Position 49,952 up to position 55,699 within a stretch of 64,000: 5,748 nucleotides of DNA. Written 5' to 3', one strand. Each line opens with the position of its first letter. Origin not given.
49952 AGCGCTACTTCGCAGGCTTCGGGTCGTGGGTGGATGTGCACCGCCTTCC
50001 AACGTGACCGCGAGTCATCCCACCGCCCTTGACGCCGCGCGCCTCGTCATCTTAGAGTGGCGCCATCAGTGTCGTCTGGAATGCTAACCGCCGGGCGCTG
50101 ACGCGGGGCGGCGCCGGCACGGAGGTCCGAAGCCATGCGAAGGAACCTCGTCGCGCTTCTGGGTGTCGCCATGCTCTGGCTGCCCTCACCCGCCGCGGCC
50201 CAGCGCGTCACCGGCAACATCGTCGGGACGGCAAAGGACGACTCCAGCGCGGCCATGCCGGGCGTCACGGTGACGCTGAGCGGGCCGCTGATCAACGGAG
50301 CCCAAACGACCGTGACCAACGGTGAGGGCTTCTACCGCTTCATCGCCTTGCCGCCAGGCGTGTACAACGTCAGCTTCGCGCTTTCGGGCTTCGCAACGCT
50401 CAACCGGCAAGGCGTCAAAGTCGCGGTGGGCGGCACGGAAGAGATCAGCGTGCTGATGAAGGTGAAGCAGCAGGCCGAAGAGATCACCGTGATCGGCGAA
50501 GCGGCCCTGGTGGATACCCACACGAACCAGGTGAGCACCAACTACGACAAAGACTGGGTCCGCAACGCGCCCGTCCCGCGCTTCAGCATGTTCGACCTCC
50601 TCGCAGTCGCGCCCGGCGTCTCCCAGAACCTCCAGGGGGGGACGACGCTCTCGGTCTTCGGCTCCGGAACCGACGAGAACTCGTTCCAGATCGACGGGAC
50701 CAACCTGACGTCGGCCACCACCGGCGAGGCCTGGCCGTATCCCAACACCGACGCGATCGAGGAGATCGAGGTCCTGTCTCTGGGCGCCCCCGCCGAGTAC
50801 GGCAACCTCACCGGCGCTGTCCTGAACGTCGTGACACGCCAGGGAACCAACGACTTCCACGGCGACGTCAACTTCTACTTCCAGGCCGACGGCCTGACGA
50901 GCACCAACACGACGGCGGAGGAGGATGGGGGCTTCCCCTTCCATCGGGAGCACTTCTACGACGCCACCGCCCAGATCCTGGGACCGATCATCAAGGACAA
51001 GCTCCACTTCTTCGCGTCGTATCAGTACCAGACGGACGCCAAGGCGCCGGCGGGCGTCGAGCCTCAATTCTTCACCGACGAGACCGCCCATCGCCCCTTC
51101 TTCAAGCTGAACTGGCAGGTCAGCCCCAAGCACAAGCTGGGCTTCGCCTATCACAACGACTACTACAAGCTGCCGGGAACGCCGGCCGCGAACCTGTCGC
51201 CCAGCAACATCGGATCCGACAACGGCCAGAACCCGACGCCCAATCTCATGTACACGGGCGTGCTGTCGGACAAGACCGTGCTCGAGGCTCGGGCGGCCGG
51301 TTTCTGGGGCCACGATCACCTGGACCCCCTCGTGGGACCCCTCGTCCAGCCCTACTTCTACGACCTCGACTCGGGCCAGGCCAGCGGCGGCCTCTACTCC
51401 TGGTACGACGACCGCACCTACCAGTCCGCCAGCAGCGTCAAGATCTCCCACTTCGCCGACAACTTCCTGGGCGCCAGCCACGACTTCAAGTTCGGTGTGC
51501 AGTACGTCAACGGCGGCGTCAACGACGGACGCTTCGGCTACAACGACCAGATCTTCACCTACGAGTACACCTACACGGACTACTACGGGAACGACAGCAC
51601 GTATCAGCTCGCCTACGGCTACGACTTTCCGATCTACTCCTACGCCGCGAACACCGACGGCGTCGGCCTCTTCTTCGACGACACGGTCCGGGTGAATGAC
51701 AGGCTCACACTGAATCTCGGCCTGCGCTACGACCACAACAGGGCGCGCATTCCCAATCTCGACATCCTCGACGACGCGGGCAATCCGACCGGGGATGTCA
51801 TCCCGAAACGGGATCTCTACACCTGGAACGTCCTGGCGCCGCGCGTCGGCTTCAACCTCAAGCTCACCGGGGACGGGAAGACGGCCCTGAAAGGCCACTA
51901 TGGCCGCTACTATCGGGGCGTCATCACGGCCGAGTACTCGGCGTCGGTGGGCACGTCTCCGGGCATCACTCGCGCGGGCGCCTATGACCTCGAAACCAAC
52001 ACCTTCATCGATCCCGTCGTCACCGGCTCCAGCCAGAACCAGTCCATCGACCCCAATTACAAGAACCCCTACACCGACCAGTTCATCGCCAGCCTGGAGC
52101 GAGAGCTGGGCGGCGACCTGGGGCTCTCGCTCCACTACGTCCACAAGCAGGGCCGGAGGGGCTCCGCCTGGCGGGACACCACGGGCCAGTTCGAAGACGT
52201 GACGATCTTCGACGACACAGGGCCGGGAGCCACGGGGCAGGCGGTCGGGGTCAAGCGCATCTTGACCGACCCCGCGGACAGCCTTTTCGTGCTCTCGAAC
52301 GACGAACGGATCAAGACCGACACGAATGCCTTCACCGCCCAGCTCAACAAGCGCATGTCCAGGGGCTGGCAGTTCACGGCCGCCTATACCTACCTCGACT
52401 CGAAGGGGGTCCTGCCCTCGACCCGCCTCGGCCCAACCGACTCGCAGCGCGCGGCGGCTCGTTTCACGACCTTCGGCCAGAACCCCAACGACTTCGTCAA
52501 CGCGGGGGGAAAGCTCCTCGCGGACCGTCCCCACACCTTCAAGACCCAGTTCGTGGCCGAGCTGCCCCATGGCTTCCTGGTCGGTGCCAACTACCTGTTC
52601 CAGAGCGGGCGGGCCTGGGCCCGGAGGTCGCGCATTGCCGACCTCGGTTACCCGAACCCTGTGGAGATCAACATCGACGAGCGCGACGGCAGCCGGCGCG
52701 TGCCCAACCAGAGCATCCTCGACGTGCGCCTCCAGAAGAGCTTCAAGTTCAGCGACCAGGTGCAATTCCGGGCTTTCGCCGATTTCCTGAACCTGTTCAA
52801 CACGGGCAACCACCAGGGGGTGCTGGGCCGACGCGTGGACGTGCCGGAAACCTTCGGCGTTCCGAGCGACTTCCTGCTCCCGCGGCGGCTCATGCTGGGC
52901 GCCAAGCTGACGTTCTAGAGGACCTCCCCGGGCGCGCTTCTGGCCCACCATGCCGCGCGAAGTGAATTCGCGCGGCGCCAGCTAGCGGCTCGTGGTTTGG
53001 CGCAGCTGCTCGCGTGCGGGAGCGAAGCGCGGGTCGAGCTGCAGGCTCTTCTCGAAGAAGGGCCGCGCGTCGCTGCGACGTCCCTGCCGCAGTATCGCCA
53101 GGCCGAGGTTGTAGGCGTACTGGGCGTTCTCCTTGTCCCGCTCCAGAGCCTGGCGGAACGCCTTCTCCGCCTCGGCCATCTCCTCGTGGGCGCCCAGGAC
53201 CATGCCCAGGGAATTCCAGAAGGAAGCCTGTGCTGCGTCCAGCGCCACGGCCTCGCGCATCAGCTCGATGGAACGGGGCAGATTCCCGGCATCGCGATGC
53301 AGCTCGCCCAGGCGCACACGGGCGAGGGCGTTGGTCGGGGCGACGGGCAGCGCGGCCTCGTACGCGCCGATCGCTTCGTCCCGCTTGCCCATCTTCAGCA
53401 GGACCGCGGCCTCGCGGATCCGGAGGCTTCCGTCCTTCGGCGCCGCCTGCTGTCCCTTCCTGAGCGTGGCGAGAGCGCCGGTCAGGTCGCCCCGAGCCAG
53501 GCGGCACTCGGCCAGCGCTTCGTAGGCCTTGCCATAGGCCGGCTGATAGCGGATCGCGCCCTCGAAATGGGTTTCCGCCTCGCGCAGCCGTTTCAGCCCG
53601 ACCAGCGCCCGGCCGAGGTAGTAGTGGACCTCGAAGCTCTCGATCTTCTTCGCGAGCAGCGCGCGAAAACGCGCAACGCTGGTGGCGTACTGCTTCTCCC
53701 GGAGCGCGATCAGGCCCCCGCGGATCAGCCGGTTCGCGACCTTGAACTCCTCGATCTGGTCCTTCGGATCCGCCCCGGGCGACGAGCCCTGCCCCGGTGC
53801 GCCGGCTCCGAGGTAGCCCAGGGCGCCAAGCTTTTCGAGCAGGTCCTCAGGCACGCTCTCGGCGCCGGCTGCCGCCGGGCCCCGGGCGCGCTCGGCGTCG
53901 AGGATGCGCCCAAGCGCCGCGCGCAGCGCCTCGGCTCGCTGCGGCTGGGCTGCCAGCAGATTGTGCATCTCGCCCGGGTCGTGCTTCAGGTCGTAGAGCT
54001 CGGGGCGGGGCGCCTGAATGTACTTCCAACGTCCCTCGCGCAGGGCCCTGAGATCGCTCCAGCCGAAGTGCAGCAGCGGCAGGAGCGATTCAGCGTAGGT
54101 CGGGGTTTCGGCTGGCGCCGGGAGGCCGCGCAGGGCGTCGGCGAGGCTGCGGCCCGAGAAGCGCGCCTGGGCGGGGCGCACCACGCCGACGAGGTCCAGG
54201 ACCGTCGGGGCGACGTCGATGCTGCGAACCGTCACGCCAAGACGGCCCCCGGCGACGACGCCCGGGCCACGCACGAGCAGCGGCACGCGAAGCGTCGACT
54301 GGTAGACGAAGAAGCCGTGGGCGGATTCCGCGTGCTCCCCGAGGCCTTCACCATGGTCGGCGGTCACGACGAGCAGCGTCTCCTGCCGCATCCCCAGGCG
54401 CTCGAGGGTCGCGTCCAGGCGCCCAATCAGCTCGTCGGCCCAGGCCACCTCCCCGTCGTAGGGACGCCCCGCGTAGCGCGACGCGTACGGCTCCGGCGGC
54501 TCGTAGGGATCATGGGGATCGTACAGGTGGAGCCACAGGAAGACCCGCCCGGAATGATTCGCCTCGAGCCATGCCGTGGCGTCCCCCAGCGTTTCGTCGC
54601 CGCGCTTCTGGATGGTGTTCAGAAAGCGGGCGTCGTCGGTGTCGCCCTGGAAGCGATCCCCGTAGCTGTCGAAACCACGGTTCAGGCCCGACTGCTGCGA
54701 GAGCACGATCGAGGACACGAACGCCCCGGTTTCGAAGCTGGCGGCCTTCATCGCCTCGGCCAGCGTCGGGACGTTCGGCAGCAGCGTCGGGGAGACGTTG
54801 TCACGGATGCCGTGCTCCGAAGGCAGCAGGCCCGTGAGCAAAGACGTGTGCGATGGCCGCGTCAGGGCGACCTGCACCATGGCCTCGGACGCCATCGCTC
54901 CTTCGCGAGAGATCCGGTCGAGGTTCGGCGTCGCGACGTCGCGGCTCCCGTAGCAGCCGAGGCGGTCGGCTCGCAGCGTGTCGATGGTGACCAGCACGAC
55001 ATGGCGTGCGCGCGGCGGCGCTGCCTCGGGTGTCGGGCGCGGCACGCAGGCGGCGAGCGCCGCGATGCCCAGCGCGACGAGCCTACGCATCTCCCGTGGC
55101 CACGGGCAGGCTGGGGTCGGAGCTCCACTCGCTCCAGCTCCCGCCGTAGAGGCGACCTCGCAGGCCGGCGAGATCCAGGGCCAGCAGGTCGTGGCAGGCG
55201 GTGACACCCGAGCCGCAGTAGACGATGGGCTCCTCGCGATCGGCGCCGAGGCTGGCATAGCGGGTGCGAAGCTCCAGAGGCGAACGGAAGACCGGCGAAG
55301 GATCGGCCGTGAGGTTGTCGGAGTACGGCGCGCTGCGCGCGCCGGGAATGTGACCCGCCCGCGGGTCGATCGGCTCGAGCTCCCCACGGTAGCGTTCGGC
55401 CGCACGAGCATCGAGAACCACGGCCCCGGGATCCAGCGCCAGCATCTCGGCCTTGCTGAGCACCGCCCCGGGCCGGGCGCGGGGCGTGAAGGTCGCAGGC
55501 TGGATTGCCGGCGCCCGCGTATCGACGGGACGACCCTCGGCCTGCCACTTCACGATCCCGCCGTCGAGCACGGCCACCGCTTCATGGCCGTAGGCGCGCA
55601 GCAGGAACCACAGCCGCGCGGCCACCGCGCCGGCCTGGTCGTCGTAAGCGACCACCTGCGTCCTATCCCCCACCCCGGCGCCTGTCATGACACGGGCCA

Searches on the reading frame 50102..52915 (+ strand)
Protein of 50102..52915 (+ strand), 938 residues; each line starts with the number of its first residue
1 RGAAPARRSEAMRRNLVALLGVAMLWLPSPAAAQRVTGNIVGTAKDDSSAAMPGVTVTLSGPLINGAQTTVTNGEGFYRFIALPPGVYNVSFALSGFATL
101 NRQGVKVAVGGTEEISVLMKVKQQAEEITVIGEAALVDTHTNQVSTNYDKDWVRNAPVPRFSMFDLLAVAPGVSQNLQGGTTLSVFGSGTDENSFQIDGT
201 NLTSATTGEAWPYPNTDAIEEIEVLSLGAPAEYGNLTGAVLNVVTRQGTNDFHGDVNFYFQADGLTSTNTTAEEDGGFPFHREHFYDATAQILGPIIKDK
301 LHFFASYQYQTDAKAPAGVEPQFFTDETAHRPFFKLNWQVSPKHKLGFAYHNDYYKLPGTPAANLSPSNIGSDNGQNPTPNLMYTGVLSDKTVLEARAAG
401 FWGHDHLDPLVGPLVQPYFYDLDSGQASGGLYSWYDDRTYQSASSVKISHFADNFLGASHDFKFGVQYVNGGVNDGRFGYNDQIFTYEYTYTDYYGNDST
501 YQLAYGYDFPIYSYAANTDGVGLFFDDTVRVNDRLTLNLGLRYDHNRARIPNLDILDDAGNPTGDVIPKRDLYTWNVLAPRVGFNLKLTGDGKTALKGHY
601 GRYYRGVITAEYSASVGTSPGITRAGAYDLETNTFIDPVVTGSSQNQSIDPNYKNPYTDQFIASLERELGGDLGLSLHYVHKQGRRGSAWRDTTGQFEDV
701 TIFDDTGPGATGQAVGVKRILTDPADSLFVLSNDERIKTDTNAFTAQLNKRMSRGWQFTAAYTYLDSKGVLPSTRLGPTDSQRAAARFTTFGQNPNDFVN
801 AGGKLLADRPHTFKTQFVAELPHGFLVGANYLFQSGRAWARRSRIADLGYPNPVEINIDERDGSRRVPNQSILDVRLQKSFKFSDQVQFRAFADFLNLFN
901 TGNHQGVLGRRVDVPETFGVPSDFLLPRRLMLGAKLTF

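Call 53: search_protein_families(library=pfam, proteins=[window:50102-52915:+], max_evalue=0.001)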
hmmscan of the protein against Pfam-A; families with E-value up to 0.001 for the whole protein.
window:50102-52915:+ (938 aa): 6 families
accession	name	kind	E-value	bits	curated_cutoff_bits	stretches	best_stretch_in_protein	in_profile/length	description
PF25183.1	OMP_b-brl_4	-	8.2e-46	157.2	30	2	333-824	158-680/838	Outer membrane beta barrel domain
PF13620.12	CarboxypepD_reg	-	4.9e-14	52.9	32.3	1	40-119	2-81/82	Carboxypeptidase regulatory-like domain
PF00593.30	TonB_dep_Rec_b-barrel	-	8.2e-09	36.3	27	1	432-892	86-432/436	TonB dependent receptor-like, beta-barrel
PF17210.9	SdrD_B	-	7.4e-07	29.8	29.7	1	45-95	17-67/112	SdrD B-like domain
PF07715.20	Plug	-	2.2e-06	28.5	23.9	1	162-235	24-101/107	TonB-dependent Receptor Plug Domain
PF13715.12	CarbopepD_reg_2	-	1e-05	25.9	32.2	1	42-130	3-88/88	CarboxypepD_reg-like domain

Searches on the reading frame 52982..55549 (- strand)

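Call 53: search_protein_families(library=pfam, proteins=[window:52982-55549:-], max_evalue=0.001)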
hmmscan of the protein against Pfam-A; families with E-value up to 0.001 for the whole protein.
window:52982-55549:- (855 aa): 18 families
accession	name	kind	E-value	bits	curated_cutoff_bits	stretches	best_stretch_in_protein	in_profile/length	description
PF00884.28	Sulfatase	-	4.7e-42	144.8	25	1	182-456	1-301/301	Sulfatase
PF13432.12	TPR_16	-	1.8e-22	79.9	32.7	3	781-840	3-62/65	Tetratricopeptide repeat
PF07719.23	TPR_2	-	2.4e-22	77.6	27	1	809-841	1-33/34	Tetratricopeptide repeat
PF00515.34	TPR_1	-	1.5e-17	63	27.8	0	776-808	2-34/34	Tetratricopeptide repeat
PF13181.12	TPR_8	-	3.4e-16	58.4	25.7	0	775-808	1-34/34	Tetratricopeptide repeat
PF14559.12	TPR_19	-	7e-16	58.7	25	2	653-706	5-58/68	Tetratricopeptide repeat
PF13431.12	TPR_17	-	1.2e-14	53.7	24.4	0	797-824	1-28/34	Tetratricopeptide repeat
PF01663.27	Phosphodiest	-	4.3e-14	53.3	23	1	184-251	1-65/342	Type I phosphodiesterase / nucleotide pyrophosphatase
PF13414.12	TPR_11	-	2e-12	47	26.8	0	793-823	12-42/42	TPR repeat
PF13424.12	TPR_12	-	6.5e-12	45.9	30.1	2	775-839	3-75/77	Tetratricopeptide repeat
PF16347.10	SGSH_C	-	8.3e-12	46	29.3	1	414-535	10-135/154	N-sulphoglucosamine sulphohydrolase, C-terminal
PF13374.12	TPR_10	-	4.8e-10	39.5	27.5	0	810-838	3-31/42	Tetratricopeptide repeat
PF13428.12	TPR_14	-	3.4e-09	36.9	23.5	0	712-750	6-44/44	Tetratricopeptide repeat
PF24575.1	TPR_Slam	-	4.6e-07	30.6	35.2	0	612-662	54-104/104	Surface lipoprotein assembly modifier, N-terminal TPR repeats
PF12895.13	ANAPC3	-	1.2e-06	29.2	27.2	0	677-732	27-81/82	Anaphase-promoting complex, cyclosome, subunit 3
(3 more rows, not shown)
